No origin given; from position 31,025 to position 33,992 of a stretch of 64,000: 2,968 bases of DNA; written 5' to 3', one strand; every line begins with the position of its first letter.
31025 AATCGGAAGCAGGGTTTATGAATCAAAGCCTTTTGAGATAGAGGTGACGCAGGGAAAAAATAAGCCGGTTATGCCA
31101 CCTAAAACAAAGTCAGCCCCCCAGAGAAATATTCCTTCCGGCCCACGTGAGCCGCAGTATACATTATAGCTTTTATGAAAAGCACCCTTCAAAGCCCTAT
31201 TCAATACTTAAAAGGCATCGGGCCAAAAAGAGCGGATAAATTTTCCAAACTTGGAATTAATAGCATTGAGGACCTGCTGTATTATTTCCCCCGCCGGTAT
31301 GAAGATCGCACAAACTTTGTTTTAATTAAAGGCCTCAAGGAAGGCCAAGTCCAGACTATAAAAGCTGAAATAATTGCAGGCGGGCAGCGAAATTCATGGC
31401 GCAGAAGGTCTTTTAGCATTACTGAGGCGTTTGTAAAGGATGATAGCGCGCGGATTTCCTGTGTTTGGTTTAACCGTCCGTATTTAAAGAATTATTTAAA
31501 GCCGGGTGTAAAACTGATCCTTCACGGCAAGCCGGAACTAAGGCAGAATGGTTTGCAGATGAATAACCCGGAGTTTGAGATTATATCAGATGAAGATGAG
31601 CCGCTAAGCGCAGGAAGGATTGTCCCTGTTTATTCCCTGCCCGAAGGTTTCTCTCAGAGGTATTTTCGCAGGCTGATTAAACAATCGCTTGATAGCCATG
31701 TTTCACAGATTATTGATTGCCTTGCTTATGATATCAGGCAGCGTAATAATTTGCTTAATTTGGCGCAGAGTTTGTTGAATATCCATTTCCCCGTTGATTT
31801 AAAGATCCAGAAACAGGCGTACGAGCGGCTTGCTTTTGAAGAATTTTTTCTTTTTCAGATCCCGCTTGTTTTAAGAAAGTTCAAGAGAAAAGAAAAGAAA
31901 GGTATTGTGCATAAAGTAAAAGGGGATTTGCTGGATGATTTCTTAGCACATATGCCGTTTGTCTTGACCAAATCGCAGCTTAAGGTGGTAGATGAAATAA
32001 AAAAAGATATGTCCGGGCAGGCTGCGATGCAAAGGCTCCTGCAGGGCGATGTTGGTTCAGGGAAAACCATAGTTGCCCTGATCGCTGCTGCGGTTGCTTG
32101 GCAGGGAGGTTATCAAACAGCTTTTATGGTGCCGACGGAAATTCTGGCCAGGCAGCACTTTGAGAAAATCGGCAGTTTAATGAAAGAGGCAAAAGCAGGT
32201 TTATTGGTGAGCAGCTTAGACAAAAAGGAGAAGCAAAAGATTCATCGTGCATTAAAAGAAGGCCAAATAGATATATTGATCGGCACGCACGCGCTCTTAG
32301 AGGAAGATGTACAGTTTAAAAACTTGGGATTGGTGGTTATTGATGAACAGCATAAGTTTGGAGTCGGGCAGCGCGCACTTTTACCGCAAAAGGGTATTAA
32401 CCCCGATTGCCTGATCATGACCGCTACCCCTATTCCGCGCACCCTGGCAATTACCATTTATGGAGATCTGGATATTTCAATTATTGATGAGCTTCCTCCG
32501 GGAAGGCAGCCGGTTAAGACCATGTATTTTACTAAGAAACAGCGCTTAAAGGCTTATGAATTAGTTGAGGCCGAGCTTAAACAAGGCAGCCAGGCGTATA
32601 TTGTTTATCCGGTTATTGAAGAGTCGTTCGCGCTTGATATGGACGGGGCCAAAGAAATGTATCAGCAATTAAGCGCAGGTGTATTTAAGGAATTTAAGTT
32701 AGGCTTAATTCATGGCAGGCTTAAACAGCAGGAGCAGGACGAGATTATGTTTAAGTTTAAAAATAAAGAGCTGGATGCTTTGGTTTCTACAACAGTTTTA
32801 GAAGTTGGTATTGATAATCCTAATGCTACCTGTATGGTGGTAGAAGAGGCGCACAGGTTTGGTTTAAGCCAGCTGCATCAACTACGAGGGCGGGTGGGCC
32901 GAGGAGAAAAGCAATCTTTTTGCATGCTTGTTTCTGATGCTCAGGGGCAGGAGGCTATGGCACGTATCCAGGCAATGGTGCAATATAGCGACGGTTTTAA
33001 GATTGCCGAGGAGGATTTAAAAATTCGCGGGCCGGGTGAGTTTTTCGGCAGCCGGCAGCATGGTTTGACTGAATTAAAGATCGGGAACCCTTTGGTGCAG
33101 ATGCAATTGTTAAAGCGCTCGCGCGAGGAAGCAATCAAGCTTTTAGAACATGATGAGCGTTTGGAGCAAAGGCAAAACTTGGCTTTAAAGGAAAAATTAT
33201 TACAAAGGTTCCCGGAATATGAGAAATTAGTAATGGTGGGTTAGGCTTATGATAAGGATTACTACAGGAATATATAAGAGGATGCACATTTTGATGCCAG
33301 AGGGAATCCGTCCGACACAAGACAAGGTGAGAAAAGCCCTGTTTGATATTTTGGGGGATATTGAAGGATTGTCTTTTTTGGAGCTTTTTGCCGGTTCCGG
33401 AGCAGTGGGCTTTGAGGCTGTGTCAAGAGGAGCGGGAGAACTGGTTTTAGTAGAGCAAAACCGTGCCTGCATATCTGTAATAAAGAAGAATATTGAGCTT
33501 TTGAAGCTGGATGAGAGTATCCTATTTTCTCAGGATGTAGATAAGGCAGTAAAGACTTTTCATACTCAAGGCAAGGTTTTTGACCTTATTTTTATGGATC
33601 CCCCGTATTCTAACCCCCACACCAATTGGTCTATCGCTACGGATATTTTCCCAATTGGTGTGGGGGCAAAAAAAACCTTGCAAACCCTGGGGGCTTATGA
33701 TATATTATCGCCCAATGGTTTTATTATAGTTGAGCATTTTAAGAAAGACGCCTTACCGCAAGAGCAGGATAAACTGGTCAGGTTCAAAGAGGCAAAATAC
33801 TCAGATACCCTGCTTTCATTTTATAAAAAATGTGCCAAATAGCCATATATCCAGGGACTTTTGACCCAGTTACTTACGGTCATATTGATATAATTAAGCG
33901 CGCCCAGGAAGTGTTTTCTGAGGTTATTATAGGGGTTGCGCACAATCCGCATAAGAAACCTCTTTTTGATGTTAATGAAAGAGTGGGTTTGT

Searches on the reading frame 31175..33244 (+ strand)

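Call 9: search_protein_families(library=pfam, max_evalue=0.001, proteins=[window:31175-33244:+])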
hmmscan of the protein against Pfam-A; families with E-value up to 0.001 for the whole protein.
window:31175-33244:+ (689 aa): 7 families
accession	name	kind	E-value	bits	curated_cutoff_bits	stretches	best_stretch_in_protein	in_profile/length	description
PF17191.10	RecG_wedge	-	9.5e-33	113.5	23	1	8-172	1-159/162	RecG wedge domain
PF00270.35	DEAD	-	3.3e-25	89.2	26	1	266-423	2-163/167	DEAD/DEAH box helicase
PF00271.37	Helicase_C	-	6.8e-22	78.3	23.5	1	464-576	10-108/110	Helicase conserved C-terminal domain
PF19833.4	RecG_dom3_C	-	2.3e-13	50.4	26.8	1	605-675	2-73/87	ATP-dependent DNA helicase RecG, domain 3, C-terminal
PF04851.21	ResIII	-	2.2e-12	47.7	22.5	1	263-419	3-162/164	Type III restriction enzyme, res subunit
PF01336.31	tRNA_anti-codon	-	1.2e-06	28.8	27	1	81-137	16-75/75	OB-fold nucleic acid binding domain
PF22590.2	Cas3-like_C_2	-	0.00047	20.8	27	0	491-577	14-104/106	CRISPR-associated nuclease/helicase Cas3, C-terminal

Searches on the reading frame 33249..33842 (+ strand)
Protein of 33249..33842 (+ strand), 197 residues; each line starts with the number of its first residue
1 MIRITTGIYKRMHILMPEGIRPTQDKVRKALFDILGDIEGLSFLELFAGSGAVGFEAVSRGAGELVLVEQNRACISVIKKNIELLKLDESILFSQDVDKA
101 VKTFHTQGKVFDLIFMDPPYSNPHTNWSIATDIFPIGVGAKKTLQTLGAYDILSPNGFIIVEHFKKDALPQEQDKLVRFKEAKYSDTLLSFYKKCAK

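Call 40: find_encoding_contigs(protein=window:33249-33842:+, flank=10000, max_places=10)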
Protein window:33249-33842:+ (197 aa): 1 contig read that carries it; 1 place shown.
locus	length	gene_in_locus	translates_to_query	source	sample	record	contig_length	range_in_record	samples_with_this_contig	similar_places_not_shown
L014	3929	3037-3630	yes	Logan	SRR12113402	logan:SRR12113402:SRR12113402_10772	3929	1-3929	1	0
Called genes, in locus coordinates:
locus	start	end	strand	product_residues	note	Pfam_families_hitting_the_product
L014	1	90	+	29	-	?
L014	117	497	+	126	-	-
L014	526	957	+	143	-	PF13584:BatD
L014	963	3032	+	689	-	PF17191:RecG_wedge, PF01336:tRNA_anti-codon (weak), PF00270:DEAD, PF04851:ResIII, PF00271:Helicase_C, PF19833:RecG_dom3_C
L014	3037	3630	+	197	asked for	PF03602:Cons_hypoth95, PF05175:MTS (weak), PF13847:Methyltransf_31 (weak)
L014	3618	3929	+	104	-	?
